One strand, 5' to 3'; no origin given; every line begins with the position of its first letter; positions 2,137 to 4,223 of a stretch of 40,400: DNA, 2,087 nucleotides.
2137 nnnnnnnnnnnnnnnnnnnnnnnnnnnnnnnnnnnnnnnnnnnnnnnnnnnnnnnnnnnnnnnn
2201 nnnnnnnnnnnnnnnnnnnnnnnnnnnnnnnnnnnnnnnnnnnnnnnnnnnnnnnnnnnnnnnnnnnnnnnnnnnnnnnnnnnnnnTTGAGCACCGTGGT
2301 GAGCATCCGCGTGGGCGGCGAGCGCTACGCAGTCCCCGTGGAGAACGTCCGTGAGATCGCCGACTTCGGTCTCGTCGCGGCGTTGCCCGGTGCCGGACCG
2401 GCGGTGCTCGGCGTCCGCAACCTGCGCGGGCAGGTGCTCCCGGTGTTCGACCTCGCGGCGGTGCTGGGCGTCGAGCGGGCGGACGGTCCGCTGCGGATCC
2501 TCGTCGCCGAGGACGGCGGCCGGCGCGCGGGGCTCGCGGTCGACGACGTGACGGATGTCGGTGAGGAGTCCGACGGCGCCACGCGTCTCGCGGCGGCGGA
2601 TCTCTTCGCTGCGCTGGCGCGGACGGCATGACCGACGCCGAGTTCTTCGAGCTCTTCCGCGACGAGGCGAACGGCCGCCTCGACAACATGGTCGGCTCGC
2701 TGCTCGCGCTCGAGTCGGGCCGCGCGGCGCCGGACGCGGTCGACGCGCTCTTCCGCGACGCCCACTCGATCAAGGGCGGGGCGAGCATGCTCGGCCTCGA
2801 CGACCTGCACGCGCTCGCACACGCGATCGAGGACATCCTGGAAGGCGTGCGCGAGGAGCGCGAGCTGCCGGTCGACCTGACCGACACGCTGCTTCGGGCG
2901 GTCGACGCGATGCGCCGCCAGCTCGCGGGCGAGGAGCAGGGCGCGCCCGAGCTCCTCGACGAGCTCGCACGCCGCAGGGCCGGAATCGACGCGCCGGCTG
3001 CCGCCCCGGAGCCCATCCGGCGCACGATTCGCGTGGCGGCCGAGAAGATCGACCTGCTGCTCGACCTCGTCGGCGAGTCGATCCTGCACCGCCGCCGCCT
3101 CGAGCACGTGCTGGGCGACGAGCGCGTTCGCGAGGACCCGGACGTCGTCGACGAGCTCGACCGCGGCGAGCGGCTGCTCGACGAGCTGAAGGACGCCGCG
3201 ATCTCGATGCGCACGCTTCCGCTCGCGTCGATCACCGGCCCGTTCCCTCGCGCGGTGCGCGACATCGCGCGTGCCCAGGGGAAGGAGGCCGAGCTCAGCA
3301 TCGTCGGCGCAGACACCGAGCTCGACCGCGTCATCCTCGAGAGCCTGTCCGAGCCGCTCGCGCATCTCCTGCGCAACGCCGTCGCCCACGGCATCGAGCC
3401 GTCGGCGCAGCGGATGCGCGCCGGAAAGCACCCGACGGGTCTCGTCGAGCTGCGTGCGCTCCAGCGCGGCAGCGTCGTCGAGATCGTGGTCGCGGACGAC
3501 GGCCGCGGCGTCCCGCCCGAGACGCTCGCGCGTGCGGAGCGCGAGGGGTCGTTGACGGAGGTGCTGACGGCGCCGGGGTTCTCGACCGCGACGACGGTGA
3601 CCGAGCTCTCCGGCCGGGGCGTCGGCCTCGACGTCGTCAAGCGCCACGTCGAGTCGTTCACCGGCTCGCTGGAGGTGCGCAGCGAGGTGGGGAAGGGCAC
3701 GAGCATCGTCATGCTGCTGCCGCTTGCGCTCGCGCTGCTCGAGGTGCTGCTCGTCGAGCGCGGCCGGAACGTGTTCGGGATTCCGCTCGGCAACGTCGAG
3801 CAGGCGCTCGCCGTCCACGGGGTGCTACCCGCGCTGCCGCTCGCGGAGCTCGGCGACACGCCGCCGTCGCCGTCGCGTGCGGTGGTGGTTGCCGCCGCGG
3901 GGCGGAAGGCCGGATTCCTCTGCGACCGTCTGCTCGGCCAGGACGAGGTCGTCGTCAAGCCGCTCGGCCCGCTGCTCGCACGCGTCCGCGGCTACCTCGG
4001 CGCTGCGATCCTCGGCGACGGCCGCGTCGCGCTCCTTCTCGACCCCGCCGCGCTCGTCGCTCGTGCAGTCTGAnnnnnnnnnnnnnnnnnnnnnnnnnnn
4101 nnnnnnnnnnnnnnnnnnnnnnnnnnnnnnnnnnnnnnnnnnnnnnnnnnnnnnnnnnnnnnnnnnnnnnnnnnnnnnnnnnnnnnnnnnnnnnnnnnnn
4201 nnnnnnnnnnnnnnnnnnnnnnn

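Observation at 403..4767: Che-like signalling module wired to an OmpR-type transcription factor, with a methylesterase-less CheB receiver and no CheY/CheR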

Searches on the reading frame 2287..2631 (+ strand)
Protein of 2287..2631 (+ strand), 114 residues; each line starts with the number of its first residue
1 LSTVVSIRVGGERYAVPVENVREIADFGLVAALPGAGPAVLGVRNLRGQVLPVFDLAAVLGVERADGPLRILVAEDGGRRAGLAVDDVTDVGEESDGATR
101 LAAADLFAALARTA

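Call 3: search_protein_families(library=pfam, proteins=[window:2287-2631:+], max_evalue=0.01)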
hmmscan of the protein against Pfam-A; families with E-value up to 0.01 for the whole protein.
window:2287-2631:+ (114 aa): 1 family
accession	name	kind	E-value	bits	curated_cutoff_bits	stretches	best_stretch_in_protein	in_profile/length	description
PF01584.24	CheW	-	1.2e-23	83.7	23.5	1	4-91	2-91/138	CheW-like domain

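Call 30: search_protein_families(library=ncbifam, proteins=[window:2287-2631:+], max_evalue=0.001)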
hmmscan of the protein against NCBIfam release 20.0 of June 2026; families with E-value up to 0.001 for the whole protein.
window:2287-2631:+ (114 aa): 2 families
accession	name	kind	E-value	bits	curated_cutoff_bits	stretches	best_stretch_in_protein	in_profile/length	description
NF007903.0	PRK10612.1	equivalog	4.2e-06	26.6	260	1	8-94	23-111/167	chemotaxis protein CheW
NF041336.1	CheA_Halo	equivalog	0.00099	17.8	950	0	3-90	543-627/666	chemotaxis protein CheA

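Call 41: list_cluster_members(proteins=[P0001, P0121, window:2287-2631:+, window:403-804:+, window:842-2290:+])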
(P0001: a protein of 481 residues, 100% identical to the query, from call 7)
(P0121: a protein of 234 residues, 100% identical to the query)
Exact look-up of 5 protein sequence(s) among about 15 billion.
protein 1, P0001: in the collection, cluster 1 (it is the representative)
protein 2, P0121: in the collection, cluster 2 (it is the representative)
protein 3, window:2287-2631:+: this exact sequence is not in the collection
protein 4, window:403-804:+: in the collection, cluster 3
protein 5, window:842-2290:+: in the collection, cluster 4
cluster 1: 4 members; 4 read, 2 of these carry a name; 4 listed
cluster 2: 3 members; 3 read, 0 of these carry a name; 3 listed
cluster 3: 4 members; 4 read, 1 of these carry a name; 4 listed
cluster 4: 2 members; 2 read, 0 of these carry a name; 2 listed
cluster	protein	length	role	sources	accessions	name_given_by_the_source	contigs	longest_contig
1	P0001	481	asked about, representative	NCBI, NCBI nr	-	-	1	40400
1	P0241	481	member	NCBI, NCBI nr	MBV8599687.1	MAG: Hpt domain-containing protein [Actinobacteria bacterium] | Hpt domain-containing protein [Actinomycetota bacterium]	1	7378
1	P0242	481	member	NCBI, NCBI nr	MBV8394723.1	MAG: Hpt domain-containing protein [Actinobacteria bacterium] | Hpt domain-containing protein [Actinomycetota bacterium]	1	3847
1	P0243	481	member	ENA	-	-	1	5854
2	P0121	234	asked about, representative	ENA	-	-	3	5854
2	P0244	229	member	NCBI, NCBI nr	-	-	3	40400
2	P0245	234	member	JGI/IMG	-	-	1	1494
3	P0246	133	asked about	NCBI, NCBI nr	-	-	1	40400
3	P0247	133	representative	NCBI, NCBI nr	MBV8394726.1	MAG: response regulator [Actinobacteria bacterium] | response regulator [Actinomycetota bacterium]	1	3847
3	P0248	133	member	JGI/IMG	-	-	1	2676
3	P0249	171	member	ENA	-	-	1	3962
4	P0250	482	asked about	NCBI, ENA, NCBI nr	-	-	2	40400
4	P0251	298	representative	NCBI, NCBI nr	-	-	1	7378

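Call 46: search_protein_families(library=pfam, proteins=[window:2287-2631:+], max_evalue=10)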
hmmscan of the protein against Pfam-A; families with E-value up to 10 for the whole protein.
window:2287-2631:+ (114 aa): 1 family
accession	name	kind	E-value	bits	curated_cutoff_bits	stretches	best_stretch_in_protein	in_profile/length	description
PF01584.24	CheW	-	1.2e-23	83.7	23.5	1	4-91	2-91/138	CheW-like domain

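Call 76: predict_structure(protein=window:2290-2628:+)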
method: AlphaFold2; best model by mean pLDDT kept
length: 113 residues; sequences in the alignment: 1
mean_pLDDT: 45.0   pTM: 0.34
mean pLDDT of the five models: 45.0, 40.2, 38.8, 38.7, 35.0
residues with pLDDT >= 90: 0; 70-90: 0; 50-70: 49; < 50: 64
segments of 3 or more residues with pLDDT < 50: 30-37, 60-113
pLDDT, mean of each block of 10 residues (from residue 1): 54 55 54 47 58 55 40 35 32 33 38 31
secondary structure, 60 per line:
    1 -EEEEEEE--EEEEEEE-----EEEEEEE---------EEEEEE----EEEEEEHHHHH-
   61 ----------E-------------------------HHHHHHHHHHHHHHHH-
elements in order: E2-8 E11-17 E23-29 E39-44 E49-54 H55-59 H97-112

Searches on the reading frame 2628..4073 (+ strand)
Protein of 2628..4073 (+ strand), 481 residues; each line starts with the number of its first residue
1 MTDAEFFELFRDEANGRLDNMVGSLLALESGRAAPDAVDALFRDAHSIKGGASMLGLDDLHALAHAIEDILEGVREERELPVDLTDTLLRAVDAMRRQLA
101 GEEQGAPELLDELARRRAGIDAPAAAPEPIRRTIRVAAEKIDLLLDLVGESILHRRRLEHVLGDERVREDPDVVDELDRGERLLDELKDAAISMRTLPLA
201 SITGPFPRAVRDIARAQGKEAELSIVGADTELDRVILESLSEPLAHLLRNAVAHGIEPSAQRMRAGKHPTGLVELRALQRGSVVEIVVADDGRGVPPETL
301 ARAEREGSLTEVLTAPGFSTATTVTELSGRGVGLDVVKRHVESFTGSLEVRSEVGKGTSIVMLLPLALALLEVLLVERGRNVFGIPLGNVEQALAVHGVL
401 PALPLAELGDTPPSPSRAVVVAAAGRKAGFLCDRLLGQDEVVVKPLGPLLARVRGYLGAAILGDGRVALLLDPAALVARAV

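Call 3: search_protein_families(library=pfam, proteins=[window:2628-4073:+], max_evalue=0.01)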
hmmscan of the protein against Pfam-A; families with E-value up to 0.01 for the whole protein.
window:2628-4073:+ (481 aa): 5 families
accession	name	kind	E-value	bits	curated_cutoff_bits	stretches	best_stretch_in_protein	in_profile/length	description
PF02518.31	HATPase_c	-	7.9e-18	65.4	26.4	1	243-367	5-110/111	Histidine kinase-, DNA gyrase B-, and HSP90-like ATPase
PF01627.28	Hpt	-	1.3e-15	57.8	24.6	1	5-97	1-83/84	Hpt domain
PF01584.24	CheW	-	4.2e-15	56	23.5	1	409-479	58-136/138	CheW-like domain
PF02895.20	H-kinase_dim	-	1.3e-10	42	23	1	132-194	2-68/68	Signal transducing histidine kinase, homodimeric domain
PF13581.12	HATPase_c_2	-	0.00036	21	27.4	1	267-362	50-125/127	Histidine kinase-like ATPase domain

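Call 6: find_encoding_contigs(protein=window:2628-4073:+, flank=10000, max_places=6)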
Protein window:2628-4073:+ (481 aa): no gene with exactly this product is on record in the collection.

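Call 7: find_homologous_proteins(query=window:2628-4073:+, max_evalue=1e-10)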
Query window:2628-4073:+ (481 aa): 7330 proteins with E <= 1e-10 among 8000 candidates; the best 120 are listed.
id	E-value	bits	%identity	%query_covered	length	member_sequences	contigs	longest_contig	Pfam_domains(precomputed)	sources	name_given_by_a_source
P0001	2.4e-295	997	100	100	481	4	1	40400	PF02895.21,PF01584.25,PF02518.32,PF01627.29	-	-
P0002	3.7e-190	651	69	98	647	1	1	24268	PF02895.21,PF01584.25,PF02518.32,PF00072.31,PF01627.29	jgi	jgi:two-component system chemotaxis sensor kinase CheA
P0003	2.8e-182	625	67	99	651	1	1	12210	PF02895.21,PF01584.25,PF02518.32,PF00072.31,PF01627.29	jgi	jgi:two-component system, chemotaxis family, sensor kinase CheA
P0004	5.8e-179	614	66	99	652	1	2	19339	PF02895.21,PF01584.25,PF02518.32,PF00072.31,PF01627.29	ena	-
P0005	5.1e-178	611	65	99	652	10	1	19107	PF02895.21,PF01584.25,PF02518.32,PF00072.31,PF01627.29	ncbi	-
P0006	4.3e-176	604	64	99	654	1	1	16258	PF02895.21,PF01584.25,PF02518.32,PF00072.31,PF01627.29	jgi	jgi:two-component system chemotaxis sensor kinase CheA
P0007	6.8e-176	604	66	99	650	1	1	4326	PF02895.21,PF01584.25,PF02518.32,PF00072.31,PF01627.29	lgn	-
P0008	1.5e-175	603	63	98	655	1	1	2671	PF02895.21,PF01584.25,PF02518.32,PF00072.31,PF01627.29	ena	-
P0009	1.7e-175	603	64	99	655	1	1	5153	PF02895.21,PF01584.25,PF02518.32,PF00072.31,PF01627.29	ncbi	-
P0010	4.6e-175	601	65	99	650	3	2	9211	PF02895.21,PF01584.25,PF02518.32,PF00072.31,PF01627.29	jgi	jgi:two-component system, chemotaxis family, sensor kinase CheA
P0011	1.2e-174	600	64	99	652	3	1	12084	PF02895.21,PF01584.25,PF02518.32,PF00072.31,PF01627.29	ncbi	-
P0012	2.1e-174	599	64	99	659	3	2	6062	PF02895.21,PF01584.25,PF02518.32,PF00072.31,PF01627.29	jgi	-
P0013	8.9e-174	597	64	99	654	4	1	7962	PF02895.21,PF01584.25,PF02518.32,PF00072.31,PF01627.29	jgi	jgi:two-component system chemotaxis sensor kinase CheA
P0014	9.7e-174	597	64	99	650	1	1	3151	PF02895.21,PF01584.25,PF02518.32,PF00072.31,PF01627.29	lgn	-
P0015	2.0e-173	596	63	99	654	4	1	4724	PF02895.21,PF01584.25,PF02518.32,PF00072.31,PF01627.29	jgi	jgi:two-component system chemotaxis sensor kinase CheA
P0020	5.9e-173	594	64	99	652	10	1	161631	PF02895.21,PF01584.25,PF02518.32,PF00072.31,PF01627.29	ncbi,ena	-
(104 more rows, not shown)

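Call 10: find_encoding_contigs(protein=P0002, flank=10000, max_places=3)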
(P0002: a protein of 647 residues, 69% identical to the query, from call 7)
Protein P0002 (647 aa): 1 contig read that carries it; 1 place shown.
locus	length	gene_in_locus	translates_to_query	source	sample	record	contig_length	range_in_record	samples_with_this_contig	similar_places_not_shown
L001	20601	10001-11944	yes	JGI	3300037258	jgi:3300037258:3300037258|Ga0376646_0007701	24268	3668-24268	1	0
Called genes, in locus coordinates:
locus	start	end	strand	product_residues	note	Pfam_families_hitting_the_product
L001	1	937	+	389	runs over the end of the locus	PF00291:PALP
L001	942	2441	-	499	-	PF23186:DUF7059, PF05175:MTS, PF13847:Methyltransf_31 (weak), PF08241:Methyltransf_11 (weak), PF13649:Methyltransf_25 (weak), PF25004:DUF7782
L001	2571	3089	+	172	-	-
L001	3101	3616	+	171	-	PF05638:T6SS_HCP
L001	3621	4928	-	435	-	PF00753:Lactamase_B, PF00581:Rhodanese (weak)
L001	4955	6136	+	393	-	PF07690:MFS_1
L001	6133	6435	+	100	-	PF14864:Alkyl_sulf_C, PF02036:SCP2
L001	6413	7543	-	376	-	PF00083:Sugar_tr, PF07690:MFS_1, PF06779:MFS_4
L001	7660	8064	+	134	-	PF00072:Response_reg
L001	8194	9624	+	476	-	-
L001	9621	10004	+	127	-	PF01584:CheW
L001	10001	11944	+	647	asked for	PF01627:Hpt, PF02895:H-kinase_dim, PF02518:HATPase_c, PF01584:CheW, PF00072:Response_reg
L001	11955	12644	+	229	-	PF00072:Response_reg, PF00486:Trans_reg_C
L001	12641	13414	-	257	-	-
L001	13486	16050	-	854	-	PF00004:AAA, PF17862:AAA_lid_3 (weak), PF01434:Peptidase_M41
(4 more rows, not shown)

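Call 11: find_encoding_contigs(protein=P0020, flank=10000, max_places=3)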
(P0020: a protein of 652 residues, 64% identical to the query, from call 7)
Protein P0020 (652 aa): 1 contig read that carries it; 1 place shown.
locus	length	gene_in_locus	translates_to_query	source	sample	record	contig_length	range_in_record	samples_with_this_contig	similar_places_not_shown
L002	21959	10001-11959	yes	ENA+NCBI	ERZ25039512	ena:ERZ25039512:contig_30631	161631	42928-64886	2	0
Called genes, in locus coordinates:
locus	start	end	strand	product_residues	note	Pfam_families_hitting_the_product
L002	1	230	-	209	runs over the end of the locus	PF13563:2_5_RNA_ligase2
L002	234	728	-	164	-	PF00719:Pyrophosphatase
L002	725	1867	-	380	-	PF01053:Cys_Met_Meta_PP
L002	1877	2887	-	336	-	PF06224:AlkZ-like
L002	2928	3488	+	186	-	PF13489:Methyltransf_23 (weak)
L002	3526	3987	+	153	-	-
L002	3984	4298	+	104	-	PF12840:HTH_20 (weak), PF13601:HTH_34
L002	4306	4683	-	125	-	PF00462:Glutaredoxin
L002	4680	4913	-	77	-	PF01722:BolA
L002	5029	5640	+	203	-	PF02190:LON_substr_bdg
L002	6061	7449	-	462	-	PF00291:PALP, PF00571:CBS (weak)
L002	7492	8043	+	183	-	PF03807:F420_oxidored (faint)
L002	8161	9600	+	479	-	PF00015:MCPsignal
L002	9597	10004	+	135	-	PF01584:CheW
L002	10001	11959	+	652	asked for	PF01627:Hpt, PF02895:H-kinase_dim, PF02518:HATPase_c, PF01584:CheW, PF00072:Response_reg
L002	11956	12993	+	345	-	PF00072:Response_reg, PF01339:CheB_methylest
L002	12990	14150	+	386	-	PF01739:CheR, PF08241:Methyltransf_11 (faint), PF08242:Methyltransf_12, PF13649:Methyltransf_25 (faint), PF07719:TPR_2 (faint)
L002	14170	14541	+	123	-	PF00072:Response_reg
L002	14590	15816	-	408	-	PF06293:Kdo (weak), PF13224:DUF4032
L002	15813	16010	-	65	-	-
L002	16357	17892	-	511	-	PF02142:MGS, PF01808:AICARFT_IMPCHas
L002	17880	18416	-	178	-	PF00551:Formyl_trans_N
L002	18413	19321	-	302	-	PF00586:AIRS, PF02769:AIRS_C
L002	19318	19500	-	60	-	-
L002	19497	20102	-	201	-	-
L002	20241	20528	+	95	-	-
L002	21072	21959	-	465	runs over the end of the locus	PF13522:GATase_6, PF13537:GATase_7, PF00156:Pribosyltran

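Call 14: find_related_loci(query=window:2628-4073:+, collection=genome_contigs, flank=10000)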
Query window:2628-4073:+ (481 aa) in genome_contigs; peptide patterns used: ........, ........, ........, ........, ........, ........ (x = any residue, [..] = any of these).
371 stretches matched a pattern; 11 encode a relative of the query (tblastn E <= 1e-3); 11 distinct loci.
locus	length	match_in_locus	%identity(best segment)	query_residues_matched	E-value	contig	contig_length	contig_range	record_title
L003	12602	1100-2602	64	5-477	5e-174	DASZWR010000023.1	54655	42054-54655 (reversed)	MAG TPA_asm: Gaiellaceae bacterium isolate SMAG_U6162 k141_234656, whole genome shotgun sequence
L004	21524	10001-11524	58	3-480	5e-156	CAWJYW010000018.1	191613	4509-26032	MAG: uncultured Gaiellaceae bacterium isolate MFD06742.bin.2.263 genome assembly, contig: contig_49790, whole genome sho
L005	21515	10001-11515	59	3-476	9e-154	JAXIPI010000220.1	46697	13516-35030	MAG: Gaiellaceae bacterium isolate Fractures_MAG_15 c_000000028738, whole genome shotgun sequence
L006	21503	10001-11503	64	5-477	5e-174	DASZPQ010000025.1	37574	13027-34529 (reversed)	MAG TPA_asm: Gaiellaceae bacterium isolate SMAG_U5975 k141_228542, whole genome shotgun sequence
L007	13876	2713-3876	35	116-472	2e-61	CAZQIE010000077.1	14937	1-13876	MAG TPA_asm: uncultured Opitutales bacterium isolate binchicken_co135_15 genome assembly, contig: NODE_5933_length_14937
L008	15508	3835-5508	36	36-474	3e-60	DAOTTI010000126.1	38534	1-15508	MAG TPA_asm: Chloroflexota bacterium isolate B73_147 k87_45467, whole genome shotgun sequence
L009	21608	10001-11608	30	10-472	3e-58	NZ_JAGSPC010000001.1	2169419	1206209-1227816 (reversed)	Erythrobacter crassostreae strain WH158 1, whole genome shotgun sequence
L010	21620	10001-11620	28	10-472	4e-54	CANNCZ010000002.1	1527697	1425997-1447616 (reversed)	uncultured Erythrobacter sp. isolate 1010.fasta genome assembly, contig: NODE_2, whole genome shotgun sequence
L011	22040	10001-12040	34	3-477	1e-45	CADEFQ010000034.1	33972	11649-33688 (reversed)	MAG: uncultured proteobacterium isolate Proteobacteria sp. RBC095 genome assembly, contig: MAG095_34, whole genome shotg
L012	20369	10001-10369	31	238-387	8e-8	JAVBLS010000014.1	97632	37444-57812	MAG: Desulfovibrio sp. isolate EPI_MAG_00030 c_000007150184, whole genome shotgun sequence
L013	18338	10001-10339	31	240-372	6e-6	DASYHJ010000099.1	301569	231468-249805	MAG TPA_asm: Pirellulaceae bacterium isolate SMAG_U4237 k141_30844, whole genome shotgun sequence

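Call 30: search_protein_families(library=ncbifam, proteins=[window:2628-4073:+], max_evalue=0.001)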
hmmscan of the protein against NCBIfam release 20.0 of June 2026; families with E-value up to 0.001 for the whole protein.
window:2628-4073:+ (481 aa): 28 families (the best 25 are shown)
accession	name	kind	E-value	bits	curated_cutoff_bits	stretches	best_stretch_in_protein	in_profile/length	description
NF041336.1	CheA_Halo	equivalog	1.6e-91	308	950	3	132-392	292-563/666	chemotaxis protein CheA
NF007835.0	PRK10547.1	equivalog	8.6e-84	282.4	793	3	132-394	278-551/670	chemotaxis protein CheA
NF010411.0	PRK13837.1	equivalog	7.7e-09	34.1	647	1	277-366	601-675/828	two-component system VirA-like sensor kinase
NF046044.1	PnpS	equivalog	2.2e-08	33.5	400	1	327-365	352-390/390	two-component system histidine kinase PnpS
NF007688.0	PRK10364.1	equivalog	4.8e-08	32.2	479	1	270-367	370-452/460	two-component system sensor histidine kinase ZraS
TIGR02966.1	phoR_proteo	equivalog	2.7e-07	29.9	334.2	1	270-360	248-329/333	phosphate regulon sensor histidine kinase PhoR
NF008468.0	PRK11360.1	equivalog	4e-07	28.8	646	1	274-366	531-608/616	two-component system sensor histidine kinase AtoS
TIGR02956.1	TMAO_torS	equivalog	5.4e-07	28.1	676.5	1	271-367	598-683/967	TMAO reductase system sensor histidine kinase/response regulator TorS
TIGR02916.1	PEP_his_kin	equivalog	5.6e-07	28.5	300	1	209-365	551-679/679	XrtA/PEP-CTERM system histidine kinase PrsK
NF047874.1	MASE3_PAS_HK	subfamily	7.4e-07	28.3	560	1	277-367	545-626/655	MASE3 domain-containing sensor histidine kinase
NF052574.1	HisKinEspCMyxo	equivalog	1e-06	27.2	1200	1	285-368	569-639/785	serine histidine kinase EspC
NF010076.0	PRK13557.1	subfamily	1.1e-06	27.5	631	1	273-367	314-395/540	histidine kinase famiy protein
NF008298.1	PRK11086.1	subfamily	2.6e-06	26.2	520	1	268-366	442-525/529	DcuS/MalK family sensor histidine kinase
NF041947.1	LuxQ_Vibrio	equivalog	3.6e-06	25.2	1200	1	319-368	649-698/843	quorum-sensing autoinducer 2 sensor kinase/phosphatase LuxQ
NF038297.2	hybrid_HK_HrmK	equivalog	4.1e-06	25.7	725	1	270-367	370-458/607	hybrid histidine kinase/response regulator HrmK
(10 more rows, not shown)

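Call 55: find_encoding_contigs(protein=P0241, flank=10000, max_places=2)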
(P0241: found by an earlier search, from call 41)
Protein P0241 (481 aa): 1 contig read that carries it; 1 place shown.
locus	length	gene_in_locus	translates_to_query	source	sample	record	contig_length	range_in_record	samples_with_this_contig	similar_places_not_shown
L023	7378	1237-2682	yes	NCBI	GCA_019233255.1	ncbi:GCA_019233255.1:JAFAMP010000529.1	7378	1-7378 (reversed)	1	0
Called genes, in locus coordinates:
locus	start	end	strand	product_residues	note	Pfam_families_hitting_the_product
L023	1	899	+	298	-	PF00015:MCPsignal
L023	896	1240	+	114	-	PF01584:CheW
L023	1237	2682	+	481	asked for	PF01627:Hpt, PF02895:H-kinase_dim, PF02518:HATPase_c, PF01584:CheW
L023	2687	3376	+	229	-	PF00072:Response_reg, PF00486:Trans_reg_C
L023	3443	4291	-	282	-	-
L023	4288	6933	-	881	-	PF00004:AAA, PF01434:Peptidase_M41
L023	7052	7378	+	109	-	PF16491:Peptidase_M48_N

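Call 57: find_encoding_contigs(protein=P0242, flank=10000, max_places=2)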
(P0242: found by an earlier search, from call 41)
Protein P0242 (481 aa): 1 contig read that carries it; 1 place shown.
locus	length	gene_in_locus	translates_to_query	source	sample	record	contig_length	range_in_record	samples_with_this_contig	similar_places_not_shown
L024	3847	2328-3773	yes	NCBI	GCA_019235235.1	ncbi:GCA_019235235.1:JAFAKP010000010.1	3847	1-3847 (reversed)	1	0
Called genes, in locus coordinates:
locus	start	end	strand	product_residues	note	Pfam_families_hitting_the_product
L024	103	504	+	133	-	PF00072:Response_reg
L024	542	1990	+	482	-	PF00015:MCPsignal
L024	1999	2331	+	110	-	PF01584:CheW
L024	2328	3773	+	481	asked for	PF01627:Hpt, PF02895:H-kinase_dim, PF02518:HATPase_c, PF01584:CheW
